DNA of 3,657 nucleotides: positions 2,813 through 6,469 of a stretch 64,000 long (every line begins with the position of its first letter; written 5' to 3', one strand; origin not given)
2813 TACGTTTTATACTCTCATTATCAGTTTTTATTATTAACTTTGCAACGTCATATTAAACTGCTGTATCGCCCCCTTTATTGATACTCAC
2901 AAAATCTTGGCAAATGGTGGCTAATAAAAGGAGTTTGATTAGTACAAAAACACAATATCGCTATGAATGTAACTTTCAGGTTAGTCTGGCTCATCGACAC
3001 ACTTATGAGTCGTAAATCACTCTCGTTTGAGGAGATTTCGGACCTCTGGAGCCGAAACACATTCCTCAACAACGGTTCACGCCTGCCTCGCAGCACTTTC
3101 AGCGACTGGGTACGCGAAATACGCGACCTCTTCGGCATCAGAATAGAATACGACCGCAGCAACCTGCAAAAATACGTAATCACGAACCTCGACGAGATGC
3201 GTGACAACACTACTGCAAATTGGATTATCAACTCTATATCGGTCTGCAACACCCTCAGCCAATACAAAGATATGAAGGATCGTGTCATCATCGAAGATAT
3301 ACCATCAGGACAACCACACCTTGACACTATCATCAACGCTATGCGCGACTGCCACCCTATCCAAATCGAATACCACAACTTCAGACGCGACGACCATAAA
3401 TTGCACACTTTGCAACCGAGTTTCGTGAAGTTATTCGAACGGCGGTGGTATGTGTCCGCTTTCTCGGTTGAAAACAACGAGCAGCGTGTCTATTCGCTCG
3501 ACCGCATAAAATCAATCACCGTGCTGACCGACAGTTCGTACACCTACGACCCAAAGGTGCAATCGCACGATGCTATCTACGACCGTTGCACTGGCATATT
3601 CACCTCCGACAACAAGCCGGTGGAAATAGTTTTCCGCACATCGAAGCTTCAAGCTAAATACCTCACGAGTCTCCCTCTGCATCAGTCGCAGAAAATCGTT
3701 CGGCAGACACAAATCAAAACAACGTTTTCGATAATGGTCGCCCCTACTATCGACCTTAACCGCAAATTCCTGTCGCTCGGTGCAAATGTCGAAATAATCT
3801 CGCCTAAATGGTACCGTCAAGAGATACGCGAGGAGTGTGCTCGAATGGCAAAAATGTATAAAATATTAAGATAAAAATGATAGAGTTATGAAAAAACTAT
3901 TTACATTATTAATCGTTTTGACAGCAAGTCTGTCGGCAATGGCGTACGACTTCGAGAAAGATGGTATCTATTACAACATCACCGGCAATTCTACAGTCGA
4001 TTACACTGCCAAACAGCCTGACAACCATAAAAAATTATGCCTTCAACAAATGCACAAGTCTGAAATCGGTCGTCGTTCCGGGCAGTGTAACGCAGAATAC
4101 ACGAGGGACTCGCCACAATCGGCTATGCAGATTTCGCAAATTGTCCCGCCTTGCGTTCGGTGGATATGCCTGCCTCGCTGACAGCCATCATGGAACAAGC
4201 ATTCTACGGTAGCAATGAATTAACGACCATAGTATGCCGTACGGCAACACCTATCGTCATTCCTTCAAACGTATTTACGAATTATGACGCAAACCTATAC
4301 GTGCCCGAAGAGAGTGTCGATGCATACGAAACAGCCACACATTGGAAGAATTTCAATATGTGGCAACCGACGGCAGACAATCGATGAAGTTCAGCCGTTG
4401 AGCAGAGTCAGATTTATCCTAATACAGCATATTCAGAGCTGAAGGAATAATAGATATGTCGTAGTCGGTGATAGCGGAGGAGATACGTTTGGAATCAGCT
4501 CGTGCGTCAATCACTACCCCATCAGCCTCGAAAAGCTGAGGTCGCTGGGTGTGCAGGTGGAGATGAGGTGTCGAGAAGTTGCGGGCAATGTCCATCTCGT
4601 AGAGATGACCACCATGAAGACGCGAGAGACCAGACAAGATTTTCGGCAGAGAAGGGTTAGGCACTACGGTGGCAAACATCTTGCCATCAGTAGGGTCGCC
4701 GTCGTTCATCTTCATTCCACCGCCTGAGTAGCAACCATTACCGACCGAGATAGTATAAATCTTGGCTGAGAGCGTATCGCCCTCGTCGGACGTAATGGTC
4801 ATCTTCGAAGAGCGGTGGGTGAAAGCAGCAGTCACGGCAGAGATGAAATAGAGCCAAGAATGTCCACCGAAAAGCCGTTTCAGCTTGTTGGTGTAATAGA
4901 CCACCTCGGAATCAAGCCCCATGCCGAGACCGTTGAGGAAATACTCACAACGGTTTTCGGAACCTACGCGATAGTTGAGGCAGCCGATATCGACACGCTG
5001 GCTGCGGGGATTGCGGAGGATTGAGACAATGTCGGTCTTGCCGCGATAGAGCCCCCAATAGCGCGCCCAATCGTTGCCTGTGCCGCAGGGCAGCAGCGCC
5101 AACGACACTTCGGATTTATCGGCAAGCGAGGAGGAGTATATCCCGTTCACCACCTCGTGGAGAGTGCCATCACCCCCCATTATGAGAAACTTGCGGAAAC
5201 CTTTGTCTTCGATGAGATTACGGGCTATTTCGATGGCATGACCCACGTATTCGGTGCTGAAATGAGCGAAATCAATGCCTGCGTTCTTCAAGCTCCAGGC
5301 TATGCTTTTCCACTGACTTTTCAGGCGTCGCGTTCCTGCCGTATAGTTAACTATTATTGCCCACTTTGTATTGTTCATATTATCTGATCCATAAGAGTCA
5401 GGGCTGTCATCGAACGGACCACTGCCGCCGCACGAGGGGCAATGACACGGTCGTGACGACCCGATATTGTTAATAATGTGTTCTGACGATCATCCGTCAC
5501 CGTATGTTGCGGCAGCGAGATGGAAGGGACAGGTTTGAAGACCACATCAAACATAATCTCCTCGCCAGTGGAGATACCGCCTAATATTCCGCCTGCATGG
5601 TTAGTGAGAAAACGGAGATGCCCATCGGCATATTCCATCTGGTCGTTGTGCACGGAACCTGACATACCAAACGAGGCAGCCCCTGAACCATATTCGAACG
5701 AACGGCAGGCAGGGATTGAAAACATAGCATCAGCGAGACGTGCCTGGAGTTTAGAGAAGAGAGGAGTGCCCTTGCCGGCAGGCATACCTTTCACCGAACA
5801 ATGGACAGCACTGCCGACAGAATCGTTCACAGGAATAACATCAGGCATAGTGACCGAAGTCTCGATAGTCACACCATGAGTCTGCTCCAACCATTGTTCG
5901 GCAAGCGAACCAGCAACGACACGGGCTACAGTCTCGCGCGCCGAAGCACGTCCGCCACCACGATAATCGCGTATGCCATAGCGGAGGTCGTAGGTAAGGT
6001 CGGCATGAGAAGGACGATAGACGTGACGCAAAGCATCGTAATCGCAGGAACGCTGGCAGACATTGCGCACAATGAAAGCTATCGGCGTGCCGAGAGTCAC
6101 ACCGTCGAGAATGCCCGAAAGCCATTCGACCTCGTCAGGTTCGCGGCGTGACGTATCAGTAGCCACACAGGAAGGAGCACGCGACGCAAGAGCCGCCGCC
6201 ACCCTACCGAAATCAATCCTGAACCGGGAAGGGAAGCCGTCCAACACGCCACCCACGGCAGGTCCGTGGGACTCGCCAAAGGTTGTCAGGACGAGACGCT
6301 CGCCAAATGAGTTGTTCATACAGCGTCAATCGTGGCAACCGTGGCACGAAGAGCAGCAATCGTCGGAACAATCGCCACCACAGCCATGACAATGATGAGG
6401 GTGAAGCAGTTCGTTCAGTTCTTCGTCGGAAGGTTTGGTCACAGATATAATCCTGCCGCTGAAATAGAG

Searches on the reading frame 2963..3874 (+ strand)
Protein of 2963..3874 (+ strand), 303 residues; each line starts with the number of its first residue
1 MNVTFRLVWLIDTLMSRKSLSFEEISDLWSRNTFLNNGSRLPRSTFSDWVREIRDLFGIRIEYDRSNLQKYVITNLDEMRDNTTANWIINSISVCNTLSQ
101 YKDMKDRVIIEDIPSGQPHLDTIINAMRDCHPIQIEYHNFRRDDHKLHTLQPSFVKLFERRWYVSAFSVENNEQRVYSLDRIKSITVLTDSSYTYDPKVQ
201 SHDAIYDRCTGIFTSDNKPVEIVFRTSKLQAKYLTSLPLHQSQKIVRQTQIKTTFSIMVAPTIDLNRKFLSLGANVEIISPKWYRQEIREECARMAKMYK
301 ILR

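Call 79: search_protein_families(library=pfam, proteins=[window:2963-3874:+], max_evalue=0.00001)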
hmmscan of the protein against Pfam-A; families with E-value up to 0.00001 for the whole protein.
window:2963-3874:+ (303 aa): 2 families
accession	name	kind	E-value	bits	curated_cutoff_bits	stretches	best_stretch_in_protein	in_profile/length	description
PF13280.12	WYL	-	3.2e-13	49.9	21.8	1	118-187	1-70/70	WYL domain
PF25583.1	WCX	-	2e-08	34.9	23.9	1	219-296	2-76/76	WCX domain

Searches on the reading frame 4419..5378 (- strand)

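Call 79: search_protein_families(library=pfam, proteins=[window:4419-5378:-], max_evalue=0.00001)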
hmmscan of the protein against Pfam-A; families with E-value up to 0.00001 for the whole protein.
window:4419-5378:- (319 aa): 2 families
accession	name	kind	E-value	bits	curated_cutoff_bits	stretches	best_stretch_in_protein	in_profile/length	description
PF00781.29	DAGK_cat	-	1e-24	87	23.6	1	5-132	1-123/125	Diacylglycerol kinase catalytic domain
PF19279.4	YegS_C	-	4.3e-10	40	27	1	153-293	5-143/158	YegS C-terminal NAD kinase beta sandwich-like domain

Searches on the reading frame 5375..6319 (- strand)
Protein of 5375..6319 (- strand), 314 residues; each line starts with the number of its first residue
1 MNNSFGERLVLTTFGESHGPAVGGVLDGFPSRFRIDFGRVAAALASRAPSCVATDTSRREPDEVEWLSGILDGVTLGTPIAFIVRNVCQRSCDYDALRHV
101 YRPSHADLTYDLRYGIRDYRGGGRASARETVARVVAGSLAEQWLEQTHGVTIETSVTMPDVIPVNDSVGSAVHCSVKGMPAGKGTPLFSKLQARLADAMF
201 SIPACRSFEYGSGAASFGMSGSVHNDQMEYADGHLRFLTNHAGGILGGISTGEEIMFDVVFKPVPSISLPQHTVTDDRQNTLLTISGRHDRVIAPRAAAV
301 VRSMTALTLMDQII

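Call 79: search_protein_families(library=pfam, proteins=[window:5375-6319:-], max_evalue=0.00001)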
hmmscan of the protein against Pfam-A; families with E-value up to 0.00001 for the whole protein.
window:5375-6319:- (314 aa): 1 family
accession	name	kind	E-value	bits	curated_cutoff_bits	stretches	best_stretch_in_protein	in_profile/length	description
PF01264.26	Chorismate_synt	-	7.3e-104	347.4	27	2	10-157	2-147/327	Chorismate synthase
